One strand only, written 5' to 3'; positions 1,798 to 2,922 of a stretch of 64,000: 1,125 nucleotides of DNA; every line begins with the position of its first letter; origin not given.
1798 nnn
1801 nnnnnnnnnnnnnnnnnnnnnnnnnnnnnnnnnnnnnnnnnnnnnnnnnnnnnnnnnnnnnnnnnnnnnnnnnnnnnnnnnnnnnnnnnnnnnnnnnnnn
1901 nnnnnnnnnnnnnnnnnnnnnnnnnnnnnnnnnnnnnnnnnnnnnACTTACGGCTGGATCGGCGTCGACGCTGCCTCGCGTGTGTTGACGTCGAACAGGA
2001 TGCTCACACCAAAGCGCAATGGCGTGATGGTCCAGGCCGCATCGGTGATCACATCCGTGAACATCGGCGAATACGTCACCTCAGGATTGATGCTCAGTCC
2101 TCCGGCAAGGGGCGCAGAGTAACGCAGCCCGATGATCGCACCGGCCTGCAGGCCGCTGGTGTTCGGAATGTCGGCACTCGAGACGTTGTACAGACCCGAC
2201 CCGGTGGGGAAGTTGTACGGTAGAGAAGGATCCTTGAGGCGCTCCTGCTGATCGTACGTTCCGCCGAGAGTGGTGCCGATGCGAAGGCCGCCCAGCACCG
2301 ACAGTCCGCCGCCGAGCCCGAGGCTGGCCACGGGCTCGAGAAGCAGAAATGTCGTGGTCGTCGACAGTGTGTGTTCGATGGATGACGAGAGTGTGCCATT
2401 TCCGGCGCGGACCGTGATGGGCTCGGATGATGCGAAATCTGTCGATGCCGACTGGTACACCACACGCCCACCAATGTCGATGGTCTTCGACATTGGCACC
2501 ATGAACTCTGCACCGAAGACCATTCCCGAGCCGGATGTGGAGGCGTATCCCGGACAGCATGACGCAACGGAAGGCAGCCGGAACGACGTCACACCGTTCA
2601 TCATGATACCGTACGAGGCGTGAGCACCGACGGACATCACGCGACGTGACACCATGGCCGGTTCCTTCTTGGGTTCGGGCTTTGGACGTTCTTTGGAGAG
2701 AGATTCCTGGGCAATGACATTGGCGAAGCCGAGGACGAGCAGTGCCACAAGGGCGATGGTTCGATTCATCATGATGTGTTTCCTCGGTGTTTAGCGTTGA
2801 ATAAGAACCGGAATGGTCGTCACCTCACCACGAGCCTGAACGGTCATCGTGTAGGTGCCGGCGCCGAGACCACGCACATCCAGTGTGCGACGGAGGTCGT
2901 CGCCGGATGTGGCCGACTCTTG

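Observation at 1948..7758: Cassette copy 1: cohesin-like T9SS cargo followed by a dedicated CC-motif beta-barrel OMP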

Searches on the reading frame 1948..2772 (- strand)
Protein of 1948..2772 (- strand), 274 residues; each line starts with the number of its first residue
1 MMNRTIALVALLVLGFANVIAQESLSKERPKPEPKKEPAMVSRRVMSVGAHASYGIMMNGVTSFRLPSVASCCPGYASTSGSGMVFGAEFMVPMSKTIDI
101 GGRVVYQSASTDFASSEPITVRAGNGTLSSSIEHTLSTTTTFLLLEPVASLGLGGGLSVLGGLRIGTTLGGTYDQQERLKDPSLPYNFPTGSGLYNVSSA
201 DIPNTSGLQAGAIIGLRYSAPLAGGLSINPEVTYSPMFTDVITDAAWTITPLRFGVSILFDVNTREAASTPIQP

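Call 7: search_protein_families(library=pfam, proteins=[window:1948-2772:-], max_evalue=0.1)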
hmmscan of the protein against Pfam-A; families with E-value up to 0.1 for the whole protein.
window:1948-2772:- (274 aa): 0 families

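Call 8: search_protein_families(library=ncbifam, proteins=[window:1948-2772:-], max_evalue=0.1)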
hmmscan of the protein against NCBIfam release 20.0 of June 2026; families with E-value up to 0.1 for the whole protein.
window:1948-2772:- (274 aa): 2 families
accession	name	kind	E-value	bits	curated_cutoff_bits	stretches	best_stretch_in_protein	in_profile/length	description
NF049866.1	outer_TDE1717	subfamily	0.023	14.6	135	0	79-169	46-125/210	TDE1717 family outer membrane beta-barrel protein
NF047328.1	OMP_TP0733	subfamily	0.06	12.7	130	0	4-111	2-100/202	TP0733 family outer membrane beta-barrel protein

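Call 12: find_homologous_proteins(query=window:1948-2772:-, max_evalue=0.001)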
Query window:1948-2772:- (274 aa): 28 proteins with E <= 0.001 among 7243 candidates.
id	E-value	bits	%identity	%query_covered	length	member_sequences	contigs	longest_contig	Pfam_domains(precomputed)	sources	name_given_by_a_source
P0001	1.7e-172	590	100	100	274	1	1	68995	-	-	-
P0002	1.9e-155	534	89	100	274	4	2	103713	-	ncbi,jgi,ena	jgi:hypothetical protein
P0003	2.5e-138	478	79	100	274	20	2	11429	-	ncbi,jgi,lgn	jgi:hypothetical protein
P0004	6.7e-133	460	74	100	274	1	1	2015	-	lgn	-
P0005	2.1e-125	436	71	100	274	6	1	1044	-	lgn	-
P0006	2.6e-124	432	70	100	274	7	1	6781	-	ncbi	ncbi:MAG: hypothetical protein ACKOE4_03035 [Candidatus Kapaibacterium sp.]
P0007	3.9e-124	432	72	95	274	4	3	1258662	-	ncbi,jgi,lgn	ncbi:MAG: hypothetical protein RL594_876 [Bacteroidota bacterium]|jgi:hypothetical protein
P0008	5.8e-124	431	71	100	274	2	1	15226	-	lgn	-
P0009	1.3e-123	430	70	100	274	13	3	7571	-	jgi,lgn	jgi:hypothetical protein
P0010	6.2e-122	424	68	100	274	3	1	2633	-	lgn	-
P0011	7.6e-122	424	69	100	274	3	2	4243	-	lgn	-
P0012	5.1e-89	316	52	100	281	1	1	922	-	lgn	-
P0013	8.3e-86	306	49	100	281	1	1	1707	-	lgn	-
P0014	1.5e-83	298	52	99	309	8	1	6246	-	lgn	-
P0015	5.4e-83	297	51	100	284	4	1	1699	-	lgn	-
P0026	5.6e-72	261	47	100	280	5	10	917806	-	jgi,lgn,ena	-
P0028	3.1e-56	209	40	99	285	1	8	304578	-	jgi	jgi:opacity protein-like surface antigen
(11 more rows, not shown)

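Call 14: find_encoding_contigs(protein=P0007, flank=8000, max_places=2)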
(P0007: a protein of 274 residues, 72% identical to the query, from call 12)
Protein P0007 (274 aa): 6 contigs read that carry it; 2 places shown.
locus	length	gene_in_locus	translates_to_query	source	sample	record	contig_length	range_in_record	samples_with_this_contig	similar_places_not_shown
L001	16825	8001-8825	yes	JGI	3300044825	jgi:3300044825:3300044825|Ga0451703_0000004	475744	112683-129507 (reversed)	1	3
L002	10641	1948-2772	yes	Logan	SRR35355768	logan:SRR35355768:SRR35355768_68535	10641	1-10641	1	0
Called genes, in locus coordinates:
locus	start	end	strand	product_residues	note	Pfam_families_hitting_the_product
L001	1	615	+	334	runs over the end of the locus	PF02618:YceG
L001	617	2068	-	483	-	-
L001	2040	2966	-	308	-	-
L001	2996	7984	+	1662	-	PF25778:DUF7948, PF15780:ASH (faint), PF22544:HYDIN_VesB_CFA65-like_Ig (faint), PF18962:Por_Secre_tail (weak)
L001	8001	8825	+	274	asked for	-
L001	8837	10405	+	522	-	PF00009:GTP_EFTU, PF01926:MMR_HSR1 (faint), PF22042:EF-G_D2, PF03144:GTP_EFTU_D2 (weak), PF16658:RF3_C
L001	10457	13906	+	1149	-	PF18962:Por_Secre_tail (weak)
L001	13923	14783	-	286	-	PF02678:Pirin, PF05726:Pirin_C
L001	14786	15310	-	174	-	PF04264:YceI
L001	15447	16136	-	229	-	PF01791:DeoC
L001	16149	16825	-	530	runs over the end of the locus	-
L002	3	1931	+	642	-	?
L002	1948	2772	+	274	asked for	-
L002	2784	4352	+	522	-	PF00009:GTP_EFTU, PF01926:MMR_HSR1 (faint), PF22042:EF-G_D2, PF03144:GTP_EFTU_D2 (weak), PF16658:RF3_C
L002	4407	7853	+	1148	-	PF18962:Por_Secre_tail (weak)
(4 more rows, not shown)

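Call 15: find_encoding_contigs(protein=P0026, flank=8000, max_places=2)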
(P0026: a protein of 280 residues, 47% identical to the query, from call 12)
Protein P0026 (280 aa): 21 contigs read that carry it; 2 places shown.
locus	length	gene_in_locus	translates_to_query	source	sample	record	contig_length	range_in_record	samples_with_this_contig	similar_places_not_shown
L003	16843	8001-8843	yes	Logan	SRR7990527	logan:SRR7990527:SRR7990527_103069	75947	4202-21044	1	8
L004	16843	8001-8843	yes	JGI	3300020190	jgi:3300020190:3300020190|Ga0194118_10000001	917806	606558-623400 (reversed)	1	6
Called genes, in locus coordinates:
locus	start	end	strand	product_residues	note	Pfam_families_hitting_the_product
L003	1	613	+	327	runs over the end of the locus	PF02618:YceG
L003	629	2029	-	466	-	-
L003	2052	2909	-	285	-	-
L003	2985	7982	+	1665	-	PF25778:DUF7948, PF06739:SBBP (faint), PF15780:ASH (faint), PF22544:HYDIN_VesB_CFA65-like_Ig (faint), PF18962:Por_Secre_tail (weak)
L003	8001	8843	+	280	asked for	-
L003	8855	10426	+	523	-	PF00009:GTP_EFTU, PF01926:MMR_HSR1 (faint), PF22042:EF-G_D2, PF03144:GTP_EFTU_D2 (weak), PF16658:RF3_C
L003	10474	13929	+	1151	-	PF18962:Por_Secre_tail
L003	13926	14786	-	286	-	PF02678:Pirin, PF05726:Pirin_C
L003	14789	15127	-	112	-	PF04264:YceI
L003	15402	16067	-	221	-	PF01791:DeoC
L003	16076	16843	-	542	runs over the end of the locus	-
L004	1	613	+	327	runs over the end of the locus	PF02618:YceG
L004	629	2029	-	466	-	-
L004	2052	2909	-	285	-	-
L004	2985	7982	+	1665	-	PF25778:DUF7948, PF06739:SBBP (faint), PF15780:ASH (faint), PF22544:HYDIN_VesB_CFA65-like_Ig (faint), PF18962:Por_Secre_tail (weak)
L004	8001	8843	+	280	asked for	-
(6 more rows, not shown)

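Call 16: find_encoding_contigs(protein=P0028, flank=8000, max_places=2)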
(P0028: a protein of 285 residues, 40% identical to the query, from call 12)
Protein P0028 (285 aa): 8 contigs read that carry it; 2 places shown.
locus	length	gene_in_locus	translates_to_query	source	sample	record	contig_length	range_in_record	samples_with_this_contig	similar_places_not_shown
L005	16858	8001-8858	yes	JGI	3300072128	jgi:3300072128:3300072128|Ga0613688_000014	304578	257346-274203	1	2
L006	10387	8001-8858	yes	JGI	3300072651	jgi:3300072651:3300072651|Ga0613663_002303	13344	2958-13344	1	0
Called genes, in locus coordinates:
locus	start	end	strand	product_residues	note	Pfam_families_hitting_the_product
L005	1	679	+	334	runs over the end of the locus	PF02618:YceG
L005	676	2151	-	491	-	-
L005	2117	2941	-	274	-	-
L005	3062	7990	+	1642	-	PF25778:DUF7948, PF07610:DUF1573 (faint), PF15780:ASH (faint), PF22544:HYDIN_VesB_CFA65-like_Ig (faint), PF18962:Por_Secre_tail (weak)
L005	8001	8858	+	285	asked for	-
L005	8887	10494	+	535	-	PF00009:GTP_EFTU, PF01926:MMR_HSR1 (weak), PF22042:EF-G_D2, PF16658:RF3_C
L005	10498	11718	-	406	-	PF00144:Beta-lactamase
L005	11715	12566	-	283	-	PF02678:Pirin, PF05726:Pirin_C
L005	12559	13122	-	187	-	PF04264:YceI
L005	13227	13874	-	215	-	PF01791:DeoC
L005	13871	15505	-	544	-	-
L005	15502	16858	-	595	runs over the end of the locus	PF05524:PEP-utilisers_N, PF00391:PEP-utilizers, PF02896:PEP-utilizers_C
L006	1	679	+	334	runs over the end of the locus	PF02618:YceG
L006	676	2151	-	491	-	-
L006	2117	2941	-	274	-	-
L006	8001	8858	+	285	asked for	-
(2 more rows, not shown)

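Call 29: predict_structure(alignment_id=A1)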
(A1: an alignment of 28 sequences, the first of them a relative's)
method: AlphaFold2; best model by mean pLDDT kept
length: 274 residues; sequences in the alignment: 28
mean_pLDDT: 80.7   pTM: 0.69
mean pLDDT of the five models: 80.7, 77.7, 77.5, 76.9, 75.6
residues with pLDDT >= 90: 93; 70-90: 123; 50-70: 44; < 50: 14
segments of 3 or more residues with pLDDT < 50: 27-30, 189-192, 272-274
pLDDT, mean of each block of 10 residues (from residue 1): 75 73 49 58 89 82 75 73 92 92 93 85 80 86 95 94 92 84 62 68 84 94 91 89 68 93 75 47
secondary structure, 60 per line:
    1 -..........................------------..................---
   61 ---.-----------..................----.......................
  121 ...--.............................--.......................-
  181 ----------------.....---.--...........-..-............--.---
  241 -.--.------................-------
elements in order: H2-27 E40-57 E76-93 E98-123 E126-154 E157-179 E197-201 E208-218 E226-234 E252-267
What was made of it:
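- On OmpA-like 8-stranded barrel / PF13568 OMP_b-brl_2: AF2 model with pLDDT 80.7 and 8 strands by DSSP (call 29).
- The AF2 model (pLDDT 80.7) has 8 long strands (call 29).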

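Call 31: search_solved_structures(query=A1, max_evalue=10)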
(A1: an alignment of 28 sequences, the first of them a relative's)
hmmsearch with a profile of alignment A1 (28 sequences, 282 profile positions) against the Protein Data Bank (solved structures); distinct sequences matched with E-value up to 10: 1.
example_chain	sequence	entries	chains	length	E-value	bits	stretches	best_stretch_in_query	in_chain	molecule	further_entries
3dzm_A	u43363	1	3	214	2.4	10.4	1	194-254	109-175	Hypothetical conserved protein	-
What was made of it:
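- Tried and rejected: Sequence-only PDB search with the barrel profile gave nothing (call 31).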

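Call 33: fold_search(model_id=the predicted structure, library=pdb)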
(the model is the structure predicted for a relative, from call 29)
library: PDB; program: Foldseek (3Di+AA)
matches with E <= 10: 967; with E <= 0.001: 16
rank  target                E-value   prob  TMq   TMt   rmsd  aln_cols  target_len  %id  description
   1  1bxw                  5.9e-05  1.00  0.33  0.48   9.8       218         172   10  OUTER MEMBRANE PROTEIN A (OMPA) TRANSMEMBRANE DOMAIN (released 1998-10-14)
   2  2x56                  8.6e-05  1.00  0.33  0.34  11.1       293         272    8  Yersinia Pestis Plasminogen Activator Pla (Native) (released 2010-07-28)
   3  9nh1_A                8.6e-05  1.00  0.31  0.33  23.9       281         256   10  In situ cryo-EM structure of porin I of the Legionella Dot/Icm T4SS machine (released 2025-09-17)
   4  7xw0_A                9.5e-05  1.00  0.36  0.37   9.3       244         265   10  Crystal structure of pOmpT (released 2023-05-31)
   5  9fzc_A                1.6e-04  1.00  0.28  0.38  10.9       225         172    9  Structure of OmpA-short in complex with nanobody Nb01 (released 2024-07-17)
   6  1uyn                  2.4e-04  1.00  0.27  0.26  20.3       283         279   11  Translocator domain of autotransporter NalP from Neisseria meningitidis (released 2004-03-18)
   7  3kvn_X                2.4e-04  1.00  0.25  0.14  25.1       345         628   10  Crystal structure of the full-length autotransporter EstA from Pseudomonas aeruginosa (released 2010-01-26)
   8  1i78_A                2.9e-04  1.00  0.32  0.30  12.9       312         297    7  CRYSTAL STRUCTURE OF OUTER MEMBRANE PROTEASE OMPT FROM ESCHERICHIA COLI (released 2001-10-03)
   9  7xw0_B                3.7e-04  1.00  0.33  0.34  11.0       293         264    7  Crystal structure of pOmpT (released 2023-05-31)
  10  3kvn_A                3.8e-04  0.99  0.25  0.14  13.4       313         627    9  Crystal structure of the full-length autotransporter EstA from Pseudomonas aeruginosa (released 2010-01-26)
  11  9a2m_MODEL_1_A        5.1e-04  1.00  0.29  0.25  10.5       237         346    9  Model of E. coli OmpA by in-cell photo-crosslinking MS and deep learning (released 2023-02-24)
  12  9nh1_B                5.4e-04  1.00  0.32  0.32  23.3       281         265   10  In situ cryo-EM structure of porin I of the Legionella Dot/Icm T4SS machine (released 2025-09-17)
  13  5o68_H                6.2e-04  0.96  0.23  0.23  21.1       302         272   10  Crystal Structure of the Pseudomonas functional amyloid secretion protein FapF - R157A mutant (released 2017-08-23)
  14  9nh1_C                6.5e-04  1.00  0.38  0.39  11.0       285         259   10  In situ cryo-EM structure of porin I of the Legionella Dot/Icm T4SS machine (released 2025-09-17)
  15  2x55                  8.7e-04  1.00  0.34  0.34   9.7       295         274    8  Yersinia Pestis Plasminogen Activator Pla (Native) (released 2010-07-28)
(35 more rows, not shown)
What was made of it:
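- On OmpA-like 8-stranded barrel / PF13568 OMP_b-brl_2: The top Foldseek hit is the OmpA transmembrane domain 1bxw (E=5.9e-5); OmpX and Ail are also listed, with low TM-scores of 0.3-0.45 (call 33).
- The best Foldseek match is the OmpA transmembrane domain (call 33).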

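Call 35: search_protein_families(library=pfam, alignment_id=A3, max_evalue=1)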
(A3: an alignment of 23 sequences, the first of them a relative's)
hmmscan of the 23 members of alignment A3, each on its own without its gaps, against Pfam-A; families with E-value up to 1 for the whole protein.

A. member 1, P0001 (274 aa): 1 family
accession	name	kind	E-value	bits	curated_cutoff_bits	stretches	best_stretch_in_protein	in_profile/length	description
PF11587.13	Prion_bPrPp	-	0.23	11.6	24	1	5-32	5-28/28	Major prion protein bPrPp - N terminal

B. families by the number of members that match (of 23 scanned): 7 families
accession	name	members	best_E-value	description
PF13568.12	OMP_b-brl_2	5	2.6e-05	Outer membrane protein beta-barrel domain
PF07437.17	YfaZ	1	0.0041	YfaZ precursor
PF11082.13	DUF2880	1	0.03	Protein of unknown function (DUF2880)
PF19747.4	DUF6234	1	0.1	Family of unknown function (DUF6234)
PF15284.11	PAGK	1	0.11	Phage-encoded virulence factor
PF11587.13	Prion_bPrPp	1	0.23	Major prion protein bPrPp - N terminal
PF01278.26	Omptin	1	0.34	Omptin family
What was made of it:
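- On OmpA-like 8-stranded barrel / PF13568 OMP_b-brl_2: 5 of 23 relatives hit, the best at 2.6e-5 (call 35).
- Closest known: OmpA-like 8-stranded barrels / Pfam PF13568 OMP_b-brl_2. Same: 5 of 23 family members hit it at E<=1, the best at 2.6e-5 (call 35).
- Tried and rejected: There is no model hit (calls 7, 8, 35), and the model has 8 strands.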

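Call 37: find_related_loci(query=A1, collection=genome_contigs, flank=8000)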
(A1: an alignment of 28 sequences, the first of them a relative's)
Query A1 (274 aa) in genome_contigs; peptide patterns used: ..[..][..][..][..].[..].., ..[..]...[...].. (x = any residue, [..] = any of these).
61 stretches matched a pattern; 28 encode a relative of the query (tblastn E <= 1e-3); 27 distinct loci.
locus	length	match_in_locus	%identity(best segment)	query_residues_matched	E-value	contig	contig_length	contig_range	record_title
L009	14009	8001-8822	88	1-274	3e-165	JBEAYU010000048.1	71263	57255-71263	MAG: Bacteroidota bacterium isolate NASQAN2011_332_B_bin.40 scaffold_15837, whole genome shotgun sequence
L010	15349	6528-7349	79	1-274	1e-150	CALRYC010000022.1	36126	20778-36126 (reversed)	MAG: Chitinophaga pinensis isolate JJ-MA1B5-281-8-m1-bin330 genome assembly, contig: JJ-MA1B5-281-C303, whole genome sho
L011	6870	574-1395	79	1-274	3e-150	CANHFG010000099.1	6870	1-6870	MAG: Ignavibacteria bacterium isolate RE-18aug17-124 genome assembly, contig: RE-18aug17-C20125, whole genome shotgun se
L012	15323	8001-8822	78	1-274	3e-149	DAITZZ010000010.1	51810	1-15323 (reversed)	MAG TPA_asm: bacterium isolate CTOTU1238 NODE_184_length_51810_cov_26.140721, whole genome shotgun sequence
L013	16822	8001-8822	71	1-274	3e-132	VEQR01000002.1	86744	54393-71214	MAG: Candidatus Kapaibacterium sp. isolate ZLKRG19 NODE_124_length_86744_cov_10.100003, whole genome shotgun sequence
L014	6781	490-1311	70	1-274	2e-130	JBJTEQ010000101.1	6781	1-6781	MAG: Candidatus Kapaibacterium sp. isolate samp_4321_metabat2_67 samp_4321_399907, whole genome shotgun sequence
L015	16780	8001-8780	72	15-274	7e-130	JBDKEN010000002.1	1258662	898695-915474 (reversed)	MAG: Bacteroidota bacterium isolate eastforkpoplarcreek_2019_sw_WHONDRS-S19S_0039_B_bin.82 scaffold_788045, whole genome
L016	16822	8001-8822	69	1-274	6e-127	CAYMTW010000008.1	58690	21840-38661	MAG TPA_asm: uncultured Melioribacter sp. isolate binchicken_co298_307 genome assembly, contig: NODE_767_length_58690_co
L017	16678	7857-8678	71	1-274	2e-127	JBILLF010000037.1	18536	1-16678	MAG: Patescibacteria group bacterium isolate ME2017-07-27_3300044645_group7_bin150 Rohwer_bin1101_scaffold_2247_c1, whol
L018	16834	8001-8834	50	2-274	4e-89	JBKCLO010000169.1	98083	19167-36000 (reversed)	MAG: Ignavibacteria bacterium isolate samp_510_concoct_1221 samp_510_1561544, whole genome shotgun sequence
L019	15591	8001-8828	51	4-274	4e-84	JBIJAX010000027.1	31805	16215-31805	MAG: Candidatus Kapaibacterium sp. isolate ME2006-08-01D12_3300042387_group2_bin83 Rohwer_bin1098_scaffold_382_c1, whole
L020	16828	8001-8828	45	2-274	2e-83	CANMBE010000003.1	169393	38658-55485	MAG: Ignavibacteria bacterium isolate ZH-15may19-110 genome assembly, contig: ZH-15May19-c44, whole genome shotgun seque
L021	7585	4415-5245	49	1-274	4e-82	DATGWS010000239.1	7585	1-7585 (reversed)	MAG TPA_asm: Candidatus Didemnitutus sp. isolate SMAG_U10588 k141_349964, whole genome shotgun sequence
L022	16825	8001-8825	45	1-274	5e-80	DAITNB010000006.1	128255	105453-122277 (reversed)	MAG TPA_asm: bacterium isolate CTOTU10762 NODE_41_length_128255_cov_24.051817, whole genome shotgun sequence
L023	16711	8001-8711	51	40-274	2e-79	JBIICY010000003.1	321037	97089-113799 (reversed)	MAG: Patescibacteria group bacterium isolate ME2000-08-01pf_3300043466_group1_bin64 Rohwer_bin1096_scaffold_7_c1, whole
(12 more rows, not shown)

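Call 47: search_protein_representatives(alignment_id=A3)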
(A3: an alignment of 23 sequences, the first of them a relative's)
Query: 23 sequences, 254 profile positions. Proteins with E-value up to 0.001 (for the whole library): 2906; up to 1e-10: 1892; up to 1e-30: 387. The best 150 are listed.
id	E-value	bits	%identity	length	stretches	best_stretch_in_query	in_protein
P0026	3.7e-85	301.5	-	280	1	3-254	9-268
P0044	1.4e-81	289.8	-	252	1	3-254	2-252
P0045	2.5e-77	275.8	-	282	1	3-253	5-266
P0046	1.3e-70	253.8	-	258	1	5-253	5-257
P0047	7.3e-63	228.4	-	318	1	4-254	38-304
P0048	1.8e-62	227.1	-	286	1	1-253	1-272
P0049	1.1e-60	221.3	-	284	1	1-252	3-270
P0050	1.5e-60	220.8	-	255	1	3-253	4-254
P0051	5.1e-60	219.1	-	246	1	11-253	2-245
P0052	5.4e-57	209.2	-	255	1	6-253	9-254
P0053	1.6e-56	207.6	-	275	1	7-254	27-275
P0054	6.9e-56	205.5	-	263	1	1-253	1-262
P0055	1.7e-55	204.3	-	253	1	6-253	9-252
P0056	3.9e-55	203.1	-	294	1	2-254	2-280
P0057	8.0e-55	202.1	-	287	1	5-252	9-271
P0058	1.3e-54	201.4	-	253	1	3-253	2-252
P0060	3.5e-54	200.0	-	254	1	1-253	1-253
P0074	4.7e-48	179.9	-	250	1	1-253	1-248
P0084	1.1e-45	172.1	-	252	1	1-253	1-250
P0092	3.7e-44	167.1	-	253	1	1-254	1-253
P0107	1.4e-42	161.9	-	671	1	6-250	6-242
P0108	1.7e-42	161.7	-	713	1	36-251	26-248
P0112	1.4e-41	158.7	-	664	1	19-250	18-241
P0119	4.4e-41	157.0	-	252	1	5-254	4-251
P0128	2.0e-40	154.9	-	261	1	11-252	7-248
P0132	3.7e-40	154.0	-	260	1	2-254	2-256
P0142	4.5e-39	150.5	-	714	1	4-251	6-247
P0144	1.0e-38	149.3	-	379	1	1-250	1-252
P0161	5.0e-38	147.0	-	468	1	7-253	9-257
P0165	9.4e-38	146.1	-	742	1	3-252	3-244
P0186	1.1e-36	142.6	-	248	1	1-251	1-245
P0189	1.3e-36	142.3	-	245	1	39-250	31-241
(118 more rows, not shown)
